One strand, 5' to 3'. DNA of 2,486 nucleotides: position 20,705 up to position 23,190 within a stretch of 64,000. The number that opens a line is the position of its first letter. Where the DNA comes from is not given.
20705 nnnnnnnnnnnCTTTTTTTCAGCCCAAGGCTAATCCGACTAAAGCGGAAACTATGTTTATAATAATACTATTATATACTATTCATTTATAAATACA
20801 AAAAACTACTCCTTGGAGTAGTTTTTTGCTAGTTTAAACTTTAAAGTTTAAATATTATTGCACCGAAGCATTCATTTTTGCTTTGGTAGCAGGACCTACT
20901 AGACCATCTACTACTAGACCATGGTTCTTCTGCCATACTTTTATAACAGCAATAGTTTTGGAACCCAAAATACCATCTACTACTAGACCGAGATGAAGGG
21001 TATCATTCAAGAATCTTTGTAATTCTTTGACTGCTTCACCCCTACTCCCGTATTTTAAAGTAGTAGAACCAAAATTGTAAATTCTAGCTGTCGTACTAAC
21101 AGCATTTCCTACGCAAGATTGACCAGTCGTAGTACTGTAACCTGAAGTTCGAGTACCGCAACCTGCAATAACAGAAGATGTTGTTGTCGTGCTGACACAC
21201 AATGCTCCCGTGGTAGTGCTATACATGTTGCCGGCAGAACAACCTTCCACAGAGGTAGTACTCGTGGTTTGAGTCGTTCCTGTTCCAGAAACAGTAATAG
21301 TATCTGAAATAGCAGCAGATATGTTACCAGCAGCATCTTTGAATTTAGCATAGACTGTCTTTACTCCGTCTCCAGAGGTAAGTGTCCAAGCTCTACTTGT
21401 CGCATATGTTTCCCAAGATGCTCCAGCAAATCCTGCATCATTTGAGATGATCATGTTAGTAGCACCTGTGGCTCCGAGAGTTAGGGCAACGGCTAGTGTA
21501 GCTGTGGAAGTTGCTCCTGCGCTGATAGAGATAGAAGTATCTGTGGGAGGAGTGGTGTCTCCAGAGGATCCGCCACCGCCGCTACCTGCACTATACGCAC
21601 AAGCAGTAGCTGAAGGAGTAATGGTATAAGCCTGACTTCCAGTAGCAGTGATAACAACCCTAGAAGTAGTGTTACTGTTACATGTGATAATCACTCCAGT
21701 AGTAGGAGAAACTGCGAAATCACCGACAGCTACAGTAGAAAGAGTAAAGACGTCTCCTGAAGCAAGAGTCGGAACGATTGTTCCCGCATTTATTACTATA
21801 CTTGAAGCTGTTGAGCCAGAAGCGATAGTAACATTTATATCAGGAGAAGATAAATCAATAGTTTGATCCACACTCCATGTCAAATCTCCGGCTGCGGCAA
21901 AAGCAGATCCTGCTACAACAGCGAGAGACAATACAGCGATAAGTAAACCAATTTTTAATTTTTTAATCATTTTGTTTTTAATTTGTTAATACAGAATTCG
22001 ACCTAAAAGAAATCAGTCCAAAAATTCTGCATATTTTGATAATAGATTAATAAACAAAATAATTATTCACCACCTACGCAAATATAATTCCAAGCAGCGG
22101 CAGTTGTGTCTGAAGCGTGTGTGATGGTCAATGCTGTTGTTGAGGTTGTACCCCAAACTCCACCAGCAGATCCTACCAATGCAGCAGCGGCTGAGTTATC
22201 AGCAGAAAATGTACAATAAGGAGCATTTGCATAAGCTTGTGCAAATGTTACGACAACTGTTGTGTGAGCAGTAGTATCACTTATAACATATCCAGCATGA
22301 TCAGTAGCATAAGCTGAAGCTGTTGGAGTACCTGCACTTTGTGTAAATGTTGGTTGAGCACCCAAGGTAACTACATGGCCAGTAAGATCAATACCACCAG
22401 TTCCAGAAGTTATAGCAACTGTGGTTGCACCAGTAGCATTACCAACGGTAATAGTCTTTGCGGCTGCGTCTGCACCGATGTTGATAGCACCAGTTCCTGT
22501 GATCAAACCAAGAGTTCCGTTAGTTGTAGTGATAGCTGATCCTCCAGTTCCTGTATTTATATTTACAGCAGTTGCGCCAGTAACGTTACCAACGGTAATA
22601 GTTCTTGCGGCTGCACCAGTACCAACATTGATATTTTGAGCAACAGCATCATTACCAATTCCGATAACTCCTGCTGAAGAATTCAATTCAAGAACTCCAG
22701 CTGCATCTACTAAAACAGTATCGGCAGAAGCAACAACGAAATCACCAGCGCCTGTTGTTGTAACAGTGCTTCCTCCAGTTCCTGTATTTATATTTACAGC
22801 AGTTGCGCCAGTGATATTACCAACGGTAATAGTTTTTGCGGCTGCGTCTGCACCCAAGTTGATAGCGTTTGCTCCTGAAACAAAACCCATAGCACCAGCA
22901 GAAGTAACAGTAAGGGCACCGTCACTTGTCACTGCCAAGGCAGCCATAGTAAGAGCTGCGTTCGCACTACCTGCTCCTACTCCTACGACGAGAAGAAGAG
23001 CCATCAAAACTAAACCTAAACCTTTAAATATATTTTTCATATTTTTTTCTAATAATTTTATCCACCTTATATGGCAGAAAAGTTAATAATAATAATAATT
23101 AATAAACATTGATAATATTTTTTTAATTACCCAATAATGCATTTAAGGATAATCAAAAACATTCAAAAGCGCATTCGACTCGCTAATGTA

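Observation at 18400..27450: Nine-kb island of secreted/surface proteins with peptidoglycan-binding-like modules, Fn3-like repeats, Gly/Thr repeats and a 1120-aa protein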

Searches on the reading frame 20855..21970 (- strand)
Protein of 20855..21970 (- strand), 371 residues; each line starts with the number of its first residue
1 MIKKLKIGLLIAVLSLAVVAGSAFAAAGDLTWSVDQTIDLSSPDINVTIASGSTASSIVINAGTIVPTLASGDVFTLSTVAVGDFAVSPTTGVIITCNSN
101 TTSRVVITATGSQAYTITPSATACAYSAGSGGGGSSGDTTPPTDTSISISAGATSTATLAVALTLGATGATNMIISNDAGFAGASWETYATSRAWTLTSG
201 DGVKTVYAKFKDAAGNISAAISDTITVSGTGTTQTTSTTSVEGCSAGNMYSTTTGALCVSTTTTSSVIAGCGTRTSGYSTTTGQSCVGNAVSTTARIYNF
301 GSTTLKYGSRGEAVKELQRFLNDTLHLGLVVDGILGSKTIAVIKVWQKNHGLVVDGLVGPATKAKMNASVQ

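Call 3: search_protein_families(library=pfam, proteins=[window:20855-21970:-], max_evalue=0.1)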
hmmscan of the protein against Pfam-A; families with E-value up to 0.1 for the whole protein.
window:20855-21970:- (371 aa): 2 families
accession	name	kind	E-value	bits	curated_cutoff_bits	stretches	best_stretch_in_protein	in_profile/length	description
PF01471.23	PG_binding_1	-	4.4e-13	49.6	23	1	310-366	1-57/57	Putative peptidoglycan binding domain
PF09374.15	PG_binding_3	-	0.0042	17.7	24.6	0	313-346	2-33/76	Predicted Peptidoglycan domain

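Call 9: search_protein_families(library=ncbifam, proteins=[window:20855-21970:-], max_evalue=0.1)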
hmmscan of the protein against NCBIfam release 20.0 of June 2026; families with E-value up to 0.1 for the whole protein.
window:20855-21970:- (371 aa): 4 families
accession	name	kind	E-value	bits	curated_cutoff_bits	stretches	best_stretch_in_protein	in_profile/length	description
TIGR02869.1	spore_SleB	equivalog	7.3e-11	42.3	236.5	1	302-367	4-69/201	spore cortex-lytic enzyme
NF052335.1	PdgHdaseHSB129560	equivalog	5.6e-07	29.2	500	1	304-370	199-265/330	peptidoglycan hydrolase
NF052336.1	PdgHdaseHSB100310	equivalog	0.00026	20.5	500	1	302-367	182-247/316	peptidoglycan hydrolase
NF040573.1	holin_dep_muram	equivalog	0.039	13.7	240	0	311-346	95-129/200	holin-associated N-acetylmuramidase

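Call 14: search_protein_families(library=phrogs, proteins=[window:20855-21970:-], max_evalue=0.01)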
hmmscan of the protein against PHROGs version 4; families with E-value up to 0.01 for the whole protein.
window:20855-21970:- (371 aa): 7 families
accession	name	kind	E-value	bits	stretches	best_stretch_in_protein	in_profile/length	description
phrog_2649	-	lysis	1.4e-17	65.4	1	220-369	149-238/261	endolysin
phrog_1493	-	lysis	2.8e-12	47.5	1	207-368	164-307/394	endolysin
phrog_1224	-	head and packaging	1.6e-10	41.8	1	303-367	2-65/438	endolysin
phrog_6707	-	lysis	3.3e-07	30.5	1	292-371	166-247/311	endolysin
phrog_1512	-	lysis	7.3e-07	30.5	1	299-367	172-243/314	endolysin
phrog_10898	-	unknown function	6.2e-06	27.1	1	138-236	10-119/221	-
phrog_16428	-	lysis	0.00037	20.3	1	327-367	479-519/520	endolysin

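Call 101: search_solved_structures(query=window:20855-21970:-, max_evalue=0.1)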
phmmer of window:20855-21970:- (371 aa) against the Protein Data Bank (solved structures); distinct sequences matched with E-value up to 0.1: 9.
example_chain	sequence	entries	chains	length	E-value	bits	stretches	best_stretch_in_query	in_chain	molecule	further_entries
7rum_A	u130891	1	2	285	1.4e-07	34.6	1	302-363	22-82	Endolysin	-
1lbu_A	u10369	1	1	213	1.4e-05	28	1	302-365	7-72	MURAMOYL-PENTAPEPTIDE CARBOXYPEPTIDASE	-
5tv7_A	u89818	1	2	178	1.9e-05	27.5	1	295-366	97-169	Putative peptidoglycan-binding/hydrolysing protein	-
5nm7_G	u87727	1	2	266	3.5e-05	26.7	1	304-368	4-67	Peptidoglycan-binding domain 1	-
6tci_A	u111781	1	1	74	0.00023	24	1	300-365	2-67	Spore cortex-lytic enzyme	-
4fet_B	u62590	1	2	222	0.0019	21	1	300-365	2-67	Spore cortex-lytic enzyme prepeptide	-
4lpq_A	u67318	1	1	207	0.0028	20.5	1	307-369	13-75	ErfK/YbiS/YcfS/YnhG family protein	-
3bkh_A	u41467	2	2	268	0.031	17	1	304-366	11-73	lytic transglycosylase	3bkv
9xps_S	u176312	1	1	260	0.047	16.4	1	304-366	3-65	Endolysin gp144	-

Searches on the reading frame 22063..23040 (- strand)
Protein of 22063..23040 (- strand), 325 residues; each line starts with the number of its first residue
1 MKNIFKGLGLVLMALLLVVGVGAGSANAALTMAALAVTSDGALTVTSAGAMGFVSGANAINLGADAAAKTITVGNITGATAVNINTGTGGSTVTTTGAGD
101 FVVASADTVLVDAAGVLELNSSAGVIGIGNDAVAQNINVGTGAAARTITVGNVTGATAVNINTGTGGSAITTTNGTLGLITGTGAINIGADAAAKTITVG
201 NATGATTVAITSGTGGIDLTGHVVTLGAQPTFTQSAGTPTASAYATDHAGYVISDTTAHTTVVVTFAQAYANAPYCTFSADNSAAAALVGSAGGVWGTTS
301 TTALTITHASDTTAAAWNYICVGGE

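Call 3: search_protein_families(library=pfam, proteins=[window:22063-23040:-], max_evalue=0.1)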
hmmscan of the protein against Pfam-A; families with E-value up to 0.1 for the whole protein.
window:22063-23040:- (325 aa): 0 families

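Call 9: search_protein_families(library=ncbifam, proteins=[window:22063-23040:-], max_evalue=0.1)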
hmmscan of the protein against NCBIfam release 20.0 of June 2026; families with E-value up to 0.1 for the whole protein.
window:22063-23040:- (325 aa): 0 families

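Call 11: find_encoding_contigs(protein=window:22063-23040:-, flank=10000, max_places=6)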
Protein window:22063-23040:- (325 aa): no gene with exactly this product is on record in the collection.

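Call 12: find_homologous_proteins(query=window:22063-23040:-, max_evalue=0.001)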
Query window:22063-23040:- (325 aa): 318 proteins with E <= 0.001 among 8000 candidates; the best 120 are listed.
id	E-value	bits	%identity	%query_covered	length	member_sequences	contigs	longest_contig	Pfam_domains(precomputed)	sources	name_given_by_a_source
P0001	2.2e-94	334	53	56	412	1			-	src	-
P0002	9.0e-89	316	50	57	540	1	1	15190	PF00386.28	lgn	-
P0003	4.8e-87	310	56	56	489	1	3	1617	-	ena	-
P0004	3.6e-79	284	48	56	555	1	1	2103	-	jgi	jgi:hypothetical protein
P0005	7.4e-79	283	51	55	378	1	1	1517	PF24146.3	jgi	jgi:hypothetical protein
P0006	2.7e-76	275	49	52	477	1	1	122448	PF12538.14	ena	-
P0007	7.6e-67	244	56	52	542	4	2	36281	-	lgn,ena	-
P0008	1.5e-64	236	57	58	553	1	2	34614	PF24146.3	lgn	-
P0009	1.9e-63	233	54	52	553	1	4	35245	PF24146.3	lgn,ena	-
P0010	3.9e-61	225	46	51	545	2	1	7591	-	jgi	jgi:hypothetical protein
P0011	1.7e-58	216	55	46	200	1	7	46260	-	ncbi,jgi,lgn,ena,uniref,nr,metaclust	ncbi:hypothetical protein A2121_01355 [Candidatus Nomurabacteria bacterium GWB1_40_6]|uniref:Unchara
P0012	2.2e-58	216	55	66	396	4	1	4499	-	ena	-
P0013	3.8e-57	212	71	28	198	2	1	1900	-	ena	-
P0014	1.1e-56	210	59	60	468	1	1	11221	-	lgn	-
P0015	3.1e-52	196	52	50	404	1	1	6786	-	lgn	-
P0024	1.1e-48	184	47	100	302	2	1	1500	-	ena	-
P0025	1.6e-48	184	55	57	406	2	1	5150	-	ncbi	-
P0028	4.6e-47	179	52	53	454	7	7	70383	-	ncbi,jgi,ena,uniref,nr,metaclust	ncbi:hypothetical protein A3F97_01730 [Candidatus Nomurabacteria bacterium RIFCSPLOWO2_12_FULL_41_10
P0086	1.3e-30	125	55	36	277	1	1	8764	PF13884.12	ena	-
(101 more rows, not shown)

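Call 14: search_protein_families(library=phrogs, proteins=[window:22063-23040:-], max_evalue=0.01)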
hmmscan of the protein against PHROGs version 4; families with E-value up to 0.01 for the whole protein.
window:22063-23040:- (325 aa): 0 families

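Call 15: find_encoding_contigs(protein=P0011, flank=10000, max_places=3)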
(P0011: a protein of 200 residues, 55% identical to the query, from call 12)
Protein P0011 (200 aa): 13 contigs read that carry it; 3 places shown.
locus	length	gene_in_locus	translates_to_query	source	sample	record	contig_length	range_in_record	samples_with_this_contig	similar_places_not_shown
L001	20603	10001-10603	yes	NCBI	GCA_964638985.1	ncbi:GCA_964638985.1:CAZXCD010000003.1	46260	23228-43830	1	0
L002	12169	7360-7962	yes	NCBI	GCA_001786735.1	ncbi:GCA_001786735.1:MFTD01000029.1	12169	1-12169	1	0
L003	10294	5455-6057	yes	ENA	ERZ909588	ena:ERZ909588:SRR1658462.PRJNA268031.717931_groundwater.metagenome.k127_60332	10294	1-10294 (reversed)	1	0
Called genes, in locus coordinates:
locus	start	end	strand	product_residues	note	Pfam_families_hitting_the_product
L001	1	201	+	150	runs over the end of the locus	PF00436:SSB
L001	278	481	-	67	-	-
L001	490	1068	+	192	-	PF08207:EFP_N (weak), PF01132:EFP, PF09285:Elong-fact-P_C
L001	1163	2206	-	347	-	PF00154:RecA_N, PF08423:Rad51, PF06745:ATPase, PF01637:ATPase_2 (faint), PF21096:RecA_C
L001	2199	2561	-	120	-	PF09136:Glucodextran_B (weak)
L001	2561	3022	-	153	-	PF09397:FtsK_gamma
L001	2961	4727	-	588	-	-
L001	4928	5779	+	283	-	-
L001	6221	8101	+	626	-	PF01471:PG_binding_1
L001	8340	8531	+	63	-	-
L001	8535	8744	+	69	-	-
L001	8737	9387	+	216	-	-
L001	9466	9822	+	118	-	-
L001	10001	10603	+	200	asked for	-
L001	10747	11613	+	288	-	-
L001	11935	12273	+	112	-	PF07798:CCDC90-like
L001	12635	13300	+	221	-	PF01797:Y1_Tnp (weak)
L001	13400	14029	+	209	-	-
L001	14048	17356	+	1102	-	-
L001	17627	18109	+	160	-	PF00466:Ribosomal_L10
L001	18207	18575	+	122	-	PF16320:Ribosomal_L12_N, PF00542:Ribosomal_L12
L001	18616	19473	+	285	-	PF01471:PG_binding_1 (faint), PF01833:TIG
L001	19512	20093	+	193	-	-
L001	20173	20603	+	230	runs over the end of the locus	PF05552:MS_channel_1st_1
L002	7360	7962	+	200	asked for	-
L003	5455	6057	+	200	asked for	-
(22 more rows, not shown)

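Call 16: find_encoding_contigs(protein=P0028, flank=10000, max_places=3)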
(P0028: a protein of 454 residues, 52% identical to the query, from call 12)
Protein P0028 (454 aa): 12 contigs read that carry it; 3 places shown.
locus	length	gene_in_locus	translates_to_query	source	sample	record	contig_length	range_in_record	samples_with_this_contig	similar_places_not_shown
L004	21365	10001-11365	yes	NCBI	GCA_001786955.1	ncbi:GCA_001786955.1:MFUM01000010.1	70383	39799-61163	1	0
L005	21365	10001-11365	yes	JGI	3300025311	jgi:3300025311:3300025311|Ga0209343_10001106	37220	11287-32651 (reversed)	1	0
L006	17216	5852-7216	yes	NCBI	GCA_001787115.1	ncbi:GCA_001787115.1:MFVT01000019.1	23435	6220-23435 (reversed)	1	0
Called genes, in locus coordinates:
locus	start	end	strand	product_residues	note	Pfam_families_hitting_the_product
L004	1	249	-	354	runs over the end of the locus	PF00154:RecA_N, PF08423:Rad51, PF06745:ATPase (weak), PF01637:ATPase_2 (weak), PF21096:RecA_C (weak)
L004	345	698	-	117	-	PF09136:Glucodextran_B (weak)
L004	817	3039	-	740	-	PF13491:FtsK_4TM (weak), PF17854:FtsK_alpha, PF01580:FtsK_SpoIIIE, PF09397:FtsK_gamma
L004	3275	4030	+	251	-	-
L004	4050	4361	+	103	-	-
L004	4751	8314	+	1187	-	PF01471:PG_binding_1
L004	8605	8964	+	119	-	-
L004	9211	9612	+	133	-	-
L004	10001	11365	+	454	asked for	-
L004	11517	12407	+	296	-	PF01471:PG_binding_1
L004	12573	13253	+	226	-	-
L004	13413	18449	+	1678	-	-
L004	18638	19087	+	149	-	-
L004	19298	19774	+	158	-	-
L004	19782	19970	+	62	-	-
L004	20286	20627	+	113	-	PF13473:Cupredoxin_1 (weak), PF00127:Copper-bind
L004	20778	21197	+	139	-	PF12587:DUF3761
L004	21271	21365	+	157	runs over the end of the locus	-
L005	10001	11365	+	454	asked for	-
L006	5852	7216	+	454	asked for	-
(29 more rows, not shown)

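Call 28: search_protein_families(library=pfam, proteins=[P0008, P0002, P0006, P0086, P0028, P0025, P0024], max_evalue=0.01)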
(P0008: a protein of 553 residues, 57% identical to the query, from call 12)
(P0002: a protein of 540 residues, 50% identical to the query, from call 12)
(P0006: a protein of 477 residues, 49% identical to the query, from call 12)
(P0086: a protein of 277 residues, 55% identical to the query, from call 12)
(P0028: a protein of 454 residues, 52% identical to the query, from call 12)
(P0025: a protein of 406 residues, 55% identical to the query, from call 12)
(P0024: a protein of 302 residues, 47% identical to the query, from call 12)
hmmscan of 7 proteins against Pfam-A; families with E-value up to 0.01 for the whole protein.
P0008 (553 aa): 1 family
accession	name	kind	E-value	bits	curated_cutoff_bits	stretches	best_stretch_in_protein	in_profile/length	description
PF24146.1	K1-lyase_C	-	1.1e-08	35.9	27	1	475-550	4-70/70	K1 capsule-specific polysaccharide lyase, C-terminal domain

P0002 (540 aa): 1 family
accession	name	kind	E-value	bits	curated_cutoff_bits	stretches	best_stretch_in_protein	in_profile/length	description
PF00386.27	C1q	-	1.7e-06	28.7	23.7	1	419-490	20-91/127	C1q domain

P0006 (477 aa): 1 family
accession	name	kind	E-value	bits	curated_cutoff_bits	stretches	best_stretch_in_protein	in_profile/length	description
PF12538.13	FtsK_SpoIIIE_N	-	2e-05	25.2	27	0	128-183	20-74/115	DNA transporter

P0086 (277 aa): 1 family
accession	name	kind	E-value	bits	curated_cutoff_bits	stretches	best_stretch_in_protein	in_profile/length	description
PF13884.11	Peptidase_S74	-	4.1e-18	65.9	22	1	187-241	1-58/58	Chaperone of endosialidase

P0028 (454 aa): 0 families

P0025 (406 aa): 0 families

P0024 (302 aa): 0 families

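Call 29: search_solved_structures(query=window:22063-23040:-, max_evalue=1)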
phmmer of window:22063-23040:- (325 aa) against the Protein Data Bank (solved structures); distinct sequences matched with E-value up to 1: 0.

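Call 30: find_encoding_contigs(protein=P0008, flank=10000, max_places=2)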
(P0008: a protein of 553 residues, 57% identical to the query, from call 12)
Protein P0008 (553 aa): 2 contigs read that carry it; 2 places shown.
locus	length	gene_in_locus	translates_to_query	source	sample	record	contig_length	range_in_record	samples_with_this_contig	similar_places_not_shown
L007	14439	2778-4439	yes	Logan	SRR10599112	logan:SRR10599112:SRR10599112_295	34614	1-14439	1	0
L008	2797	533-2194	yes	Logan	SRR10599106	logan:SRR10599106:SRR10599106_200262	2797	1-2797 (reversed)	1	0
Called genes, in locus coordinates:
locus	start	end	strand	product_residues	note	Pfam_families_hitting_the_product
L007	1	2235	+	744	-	?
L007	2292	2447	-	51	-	-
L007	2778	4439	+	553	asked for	PF24146:K1-lyase_C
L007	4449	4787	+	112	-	-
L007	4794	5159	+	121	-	-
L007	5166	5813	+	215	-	-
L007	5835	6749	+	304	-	-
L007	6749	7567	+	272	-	-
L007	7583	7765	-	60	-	-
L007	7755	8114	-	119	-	-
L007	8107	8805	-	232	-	PF00239:Resolvase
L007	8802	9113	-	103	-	-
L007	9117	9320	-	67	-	-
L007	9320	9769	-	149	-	-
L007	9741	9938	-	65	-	-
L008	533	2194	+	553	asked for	PF24146:K1-lyase_C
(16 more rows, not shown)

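Call 97: search_protein_families(library=pfam, proteins=[L001:6221-8098:+, L004:13413-18446:+, L001:14048-17353:+], max_evalue=0.001)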
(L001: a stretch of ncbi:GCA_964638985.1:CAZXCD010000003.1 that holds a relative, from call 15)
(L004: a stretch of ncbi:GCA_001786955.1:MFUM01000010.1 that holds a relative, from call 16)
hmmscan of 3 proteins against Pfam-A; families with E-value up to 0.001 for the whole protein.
L001:6221-8098:+ (626 aa): 1 family
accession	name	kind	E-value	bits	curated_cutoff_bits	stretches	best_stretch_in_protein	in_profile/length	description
PF01471.23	PG_binding_1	-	1.9e-08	34.8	23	1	59-95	21-57/57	Putative peptidoglycan binding domain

L004:13413-18446:+ (1678 aa): 4 families
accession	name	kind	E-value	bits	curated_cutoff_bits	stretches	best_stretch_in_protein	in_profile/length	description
PF13620.12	CarboxypepD_reg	-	7.2e-15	55.5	32.3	2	1173-1242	1-72/82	Carboxypeptidase regulatory-like domain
PF01471.23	PG_binding_1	-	1.2e-13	51.5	23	1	1616-1671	2-57/57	Putative peptidoglycan binding domain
PF13715.12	CarbopepD_reg_2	-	2.6e-07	31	32.2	1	1174-1242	1-67/88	CarboxypepD_reg-like domain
PF00041.27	fn3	-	0.00053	20.6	25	0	1421-1489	2-72/84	Fibronectin type III domain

L001:14048-17353:+ (1102 aa): 0 families
